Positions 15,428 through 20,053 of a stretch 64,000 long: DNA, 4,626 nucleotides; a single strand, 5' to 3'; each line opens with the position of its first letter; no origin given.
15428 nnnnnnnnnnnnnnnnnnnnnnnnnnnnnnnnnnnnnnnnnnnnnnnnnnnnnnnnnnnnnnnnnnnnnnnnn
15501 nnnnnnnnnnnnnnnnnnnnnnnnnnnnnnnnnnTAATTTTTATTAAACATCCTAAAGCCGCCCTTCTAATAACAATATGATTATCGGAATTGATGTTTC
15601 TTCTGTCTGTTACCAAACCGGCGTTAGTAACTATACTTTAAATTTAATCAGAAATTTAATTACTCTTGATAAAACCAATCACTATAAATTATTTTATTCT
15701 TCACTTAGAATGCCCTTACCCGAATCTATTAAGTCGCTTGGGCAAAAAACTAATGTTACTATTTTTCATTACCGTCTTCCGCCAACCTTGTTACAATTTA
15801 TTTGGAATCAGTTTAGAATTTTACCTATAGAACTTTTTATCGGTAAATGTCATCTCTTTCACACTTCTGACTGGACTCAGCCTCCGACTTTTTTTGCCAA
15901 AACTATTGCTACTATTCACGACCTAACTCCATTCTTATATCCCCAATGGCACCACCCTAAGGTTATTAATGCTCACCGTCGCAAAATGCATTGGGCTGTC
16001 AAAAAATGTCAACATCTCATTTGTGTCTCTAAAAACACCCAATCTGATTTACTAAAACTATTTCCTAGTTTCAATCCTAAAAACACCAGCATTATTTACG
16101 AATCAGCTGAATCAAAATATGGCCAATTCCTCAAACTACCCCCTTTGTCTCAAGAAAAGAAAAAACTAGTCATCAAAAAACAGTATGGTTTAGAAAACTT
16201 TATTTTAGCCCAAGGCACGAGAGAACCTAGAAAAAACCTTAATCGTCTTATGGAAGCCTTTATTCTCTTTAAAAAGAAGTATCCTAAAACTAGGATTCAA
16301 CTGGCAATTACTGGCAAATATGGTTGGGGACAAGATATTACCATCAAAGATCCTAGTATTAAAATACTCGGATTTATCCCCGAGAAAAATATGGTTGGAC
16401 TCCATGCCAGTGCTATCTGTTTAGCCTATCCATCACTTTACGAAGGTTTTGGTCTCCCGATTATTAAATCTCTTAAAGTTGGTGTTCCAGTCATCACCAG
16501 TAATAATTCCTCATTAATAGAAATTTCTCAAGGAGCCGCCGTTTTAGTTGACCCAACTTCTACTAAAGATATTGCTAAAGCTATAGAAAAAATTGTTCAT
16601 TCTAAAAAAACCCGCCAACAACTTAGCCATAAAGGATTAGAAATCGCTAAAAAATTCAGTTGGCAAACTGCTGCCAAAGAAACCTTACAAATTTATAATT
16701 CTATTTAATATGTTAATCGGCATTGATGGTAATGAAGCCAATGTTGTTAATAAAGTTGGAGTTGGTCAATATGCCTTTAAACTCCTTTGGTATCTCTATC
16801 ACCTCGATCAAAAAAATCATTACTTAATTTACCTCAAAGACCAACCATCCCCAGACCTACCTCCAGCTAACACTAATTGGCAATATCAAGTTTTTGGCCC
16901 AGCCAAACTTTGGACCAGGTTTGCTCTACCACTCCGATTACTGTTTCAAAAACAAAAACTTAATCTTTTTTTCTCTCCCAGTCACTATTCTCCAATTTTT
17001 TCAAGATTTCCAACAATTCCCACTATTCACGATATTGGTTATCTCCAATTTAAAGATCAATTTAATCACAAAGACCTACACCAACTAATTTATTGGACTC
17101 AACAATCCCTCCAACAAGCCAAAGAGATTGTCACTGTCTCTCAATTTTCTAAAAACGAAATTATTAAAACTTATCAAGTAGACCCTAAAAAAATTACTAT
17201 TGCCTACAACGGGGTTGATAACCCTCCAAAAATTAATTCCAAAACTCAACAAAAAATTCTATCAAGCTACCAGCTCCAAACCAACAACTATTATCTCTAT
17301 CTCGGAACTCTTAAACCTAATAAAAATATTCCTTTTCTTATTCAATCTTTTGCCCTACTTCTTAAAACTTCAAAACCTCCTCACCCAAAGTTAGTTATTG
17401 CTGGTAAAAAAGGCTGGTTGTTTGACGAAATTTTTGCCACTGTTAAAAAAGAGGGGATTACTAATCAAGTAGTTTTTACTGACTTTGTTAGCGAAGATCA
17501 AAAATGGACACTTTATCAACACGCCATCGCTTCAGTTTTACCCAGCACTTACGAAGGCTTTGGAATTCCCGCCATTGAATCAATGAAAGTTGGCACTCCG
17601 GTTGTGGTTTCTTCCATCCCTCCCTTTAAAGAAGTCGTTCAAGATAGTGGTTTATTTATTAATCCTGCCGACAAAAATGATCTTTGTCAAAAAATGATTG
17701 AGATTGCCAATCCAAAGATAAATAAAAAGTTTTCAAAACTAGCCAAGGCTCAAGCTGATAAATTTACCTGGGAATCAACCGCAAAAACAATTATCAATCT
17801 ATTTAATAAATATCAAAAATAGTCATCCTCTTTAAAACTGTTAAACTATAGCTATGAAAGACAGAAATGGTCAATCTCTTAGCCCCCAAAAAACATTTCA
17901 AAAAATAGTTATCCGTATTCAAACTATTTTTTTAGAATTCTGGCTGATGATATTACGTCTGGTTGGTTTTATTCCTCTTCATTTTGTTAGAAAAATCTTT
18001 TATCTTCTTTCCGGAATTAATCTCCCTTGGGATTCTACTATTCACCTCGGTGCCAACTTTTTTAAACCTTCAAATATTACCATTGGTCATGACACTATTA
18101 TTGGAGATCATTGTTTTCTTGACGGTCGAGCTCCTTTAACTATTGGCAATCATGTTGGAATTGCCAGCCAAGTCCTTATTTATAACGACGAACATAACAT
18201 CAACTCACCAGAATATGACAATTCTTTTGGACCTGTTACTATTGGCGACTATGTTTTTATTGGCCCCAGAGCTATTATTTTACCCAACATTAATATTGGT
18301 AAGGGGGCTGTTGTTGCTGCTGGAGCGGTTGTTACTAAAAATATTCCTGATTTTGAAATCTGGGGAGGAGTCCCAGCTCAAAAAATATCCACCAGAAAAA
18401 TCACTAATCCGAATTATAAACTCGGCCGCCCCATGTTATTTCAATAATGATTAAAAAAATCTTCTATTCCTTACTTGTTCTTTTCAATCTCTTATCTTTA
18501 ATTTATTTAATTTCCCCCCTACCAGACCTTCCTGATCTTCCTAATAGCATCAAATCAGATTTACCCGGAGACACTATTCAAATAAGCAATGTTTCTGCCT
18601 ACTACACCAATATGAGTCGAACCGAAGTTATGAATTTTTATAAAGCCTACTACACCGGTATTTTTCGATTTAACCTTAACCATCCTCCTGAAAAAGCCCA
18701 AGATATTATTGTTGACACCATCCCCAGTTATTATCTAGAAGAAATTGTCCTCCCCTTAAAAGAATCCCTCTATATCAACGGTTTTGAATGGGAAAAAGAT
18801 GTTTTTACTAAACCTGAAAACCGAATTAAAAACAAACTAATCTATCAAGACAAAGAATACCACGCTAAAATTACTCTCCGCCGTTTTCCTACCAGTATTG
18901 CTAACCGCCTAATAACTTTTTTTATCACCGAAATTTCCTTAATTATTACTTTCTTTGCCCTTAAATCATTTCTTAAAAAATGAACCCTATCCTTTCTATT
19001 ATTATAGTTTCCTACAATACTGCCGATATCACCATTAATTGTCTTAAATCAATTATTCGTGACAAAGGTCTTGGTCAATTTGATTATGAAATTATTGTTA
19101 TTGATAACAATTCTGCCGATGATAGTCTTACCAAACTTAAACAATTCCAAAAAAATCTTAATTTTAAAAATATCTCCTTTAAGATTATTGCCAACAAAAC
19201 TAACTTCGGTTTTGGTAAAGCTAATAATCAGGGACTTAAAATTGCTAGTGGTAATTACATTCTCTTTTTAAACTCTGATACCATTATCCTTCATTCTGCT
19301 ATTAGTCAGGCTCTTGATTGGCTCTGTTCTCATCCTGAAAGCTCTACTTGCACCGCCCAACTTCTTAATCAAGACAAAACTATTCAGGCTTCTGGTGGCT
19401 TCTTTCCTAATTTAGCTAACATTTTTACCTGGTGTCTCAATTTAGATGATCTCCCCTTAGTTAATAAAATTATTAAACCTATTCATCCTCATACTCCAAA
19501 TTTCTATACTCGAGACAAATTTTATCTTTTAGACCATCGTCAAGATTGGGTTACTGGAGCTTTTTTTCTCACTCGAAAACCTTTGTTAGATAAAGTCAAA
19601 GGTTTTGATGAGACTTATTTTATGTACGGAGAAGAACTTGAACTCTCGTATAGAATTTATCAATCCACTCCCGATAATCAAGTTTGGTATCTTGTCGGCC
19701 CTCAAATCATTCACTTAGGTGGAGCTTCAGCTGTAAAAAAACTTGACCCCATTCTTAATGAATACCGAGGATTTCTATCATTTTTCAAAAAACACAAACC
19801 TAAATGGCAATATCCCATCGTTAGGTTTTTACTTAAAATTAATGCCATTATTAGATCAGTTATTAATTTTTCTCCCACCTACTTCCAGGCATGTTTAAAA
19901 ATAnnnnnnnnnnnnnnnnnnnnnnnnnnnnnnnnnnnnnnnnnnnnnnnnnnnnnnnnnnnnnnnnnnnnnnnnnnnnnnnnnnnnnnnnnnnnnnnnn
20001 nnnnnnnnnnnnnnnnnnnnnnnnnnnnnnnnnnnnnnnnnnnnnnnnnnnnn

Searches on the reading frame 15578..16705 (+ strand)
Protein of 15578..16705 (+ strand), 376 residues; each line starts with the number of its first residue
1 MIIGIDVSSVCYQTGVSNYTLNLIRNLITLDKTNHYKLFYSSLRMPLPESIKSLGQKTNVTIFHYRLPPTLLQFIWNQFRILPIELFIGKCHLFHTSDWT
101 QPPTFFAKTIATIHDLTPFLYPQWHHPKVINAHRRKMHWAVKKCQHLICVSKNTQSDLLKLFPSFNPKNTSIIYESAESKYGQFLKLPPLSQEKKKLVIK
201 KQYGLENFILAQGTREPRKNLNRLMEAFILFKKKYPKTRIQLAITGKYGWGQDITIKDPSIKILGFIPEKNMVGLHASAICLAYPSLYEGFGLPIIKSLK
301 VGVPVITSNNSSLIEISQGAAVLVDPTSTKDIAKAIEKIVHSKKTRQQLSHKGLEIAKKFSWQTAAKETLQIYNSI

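Call 54: search_protein_families(library=pfam, proteins=[window:15578-16705:+], max_evalue=0.00001)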
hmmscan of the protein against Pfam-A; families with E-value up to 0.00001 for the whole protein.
window:15578-16705:+ (376 aa): 3 families
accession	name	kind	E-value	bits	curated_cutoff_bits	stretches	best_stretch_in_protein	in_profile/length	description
PF00534.26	Glycos_transf_1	-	3.5e-21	75.9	26.4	1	204-353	13-169/172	Glycosyl transferases group 1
PF13692.12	Glyco_trans_1_4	-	2.9e-15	57.2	27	1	209-340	4-140/142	Glycosyl transferases group 1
PF13439.12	Glyco_transf_4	-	4.4e-09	37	28.5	1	15-174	3-163/170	Glycosyltransferase Family 4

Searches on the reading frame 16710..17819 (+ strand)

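Call 54: search_protein_families(library=pfam, proteins=[window:16710-17819:+], max_evalue=0.00001)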
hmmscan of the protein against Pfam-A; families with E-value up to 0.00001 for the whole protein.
window:16710-17819:+ (370 aa): 4 families
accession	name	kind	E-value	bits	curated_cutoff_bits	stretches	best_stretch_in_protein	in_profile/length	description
PF00534.26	Glycos_transf_1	-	9.7e-32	110.3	26.4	1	190-345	13-169/172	Glycosyl transferases group 1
PF13692.12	Glyco_trans_1_4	-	3.4e-25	89.4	27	1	194-332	3-139/142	Glycosyl transferases group 1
PF13439.12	Glyco_transf_4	-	1.8e-12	48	28.5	1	56-170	45-167/170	Glycosyltransferase Family 4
PF20706.3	GT4-conflict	-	3.2e-08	33.4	26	1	189-303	194-313/385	Family 4 Glycosyltransferase in conflict systems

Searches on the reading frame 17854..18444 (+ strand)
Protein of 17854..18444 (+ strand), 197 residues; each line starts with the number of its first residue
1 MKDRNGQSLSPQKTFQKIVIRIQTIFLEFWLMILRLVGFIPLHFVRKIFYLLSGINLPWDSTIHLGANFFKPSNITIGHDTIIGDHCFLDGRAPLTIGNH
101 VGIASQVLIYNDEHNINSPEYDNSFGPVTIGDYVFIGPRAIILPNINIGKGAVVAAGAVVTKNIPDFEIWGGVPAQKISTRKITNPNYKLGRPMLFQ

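Call 54: search_protein_families(library=pfam, proteins=[window:17854-18444:+], max_evalue=0.00001)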
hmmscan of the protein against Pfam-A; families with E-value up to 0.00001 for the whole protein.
window:17854-18444:+ (197 aa): 2 families
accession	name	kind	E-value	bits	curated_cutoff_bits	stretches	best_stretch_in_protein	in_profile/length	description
PF00132.30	Hexapep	-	8.3e-15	54.2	27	1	128-162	2-36/36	Bacterial transferase hexapeptide (six repeats)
PF14602.12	Hexapep_2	-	1.4e-09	38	27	1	127-162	1-34/34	Hexapeptide repeat of succinyl-transferase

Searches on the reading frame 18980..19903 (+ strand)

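Call 54: search_protein_families(library=pfam, proteins=[window:18980-19903:+], max_evalue=0.00001)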
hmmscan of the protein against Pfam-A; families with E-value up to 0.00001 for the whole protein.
window:18980-19903:+ (308 aa): 3 families
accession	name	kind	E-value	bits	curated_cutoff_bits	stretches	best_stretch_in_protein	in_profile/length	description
PF00535.33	Glycos_transf_2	-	1.4e-24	87.4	23.3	1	6-134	1-122/168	Glycosyl transferase family 2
PF10111.15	Glyco_tranf_2_2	-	1.3e-08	35.1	27.3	1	35-232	29-205/276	Glycosyltransferase like family 2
PF13641.12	Glyco_tranf_2_3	-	3.3e-07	31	27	1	5-226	3-194/230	Glycosyltransferase like family 2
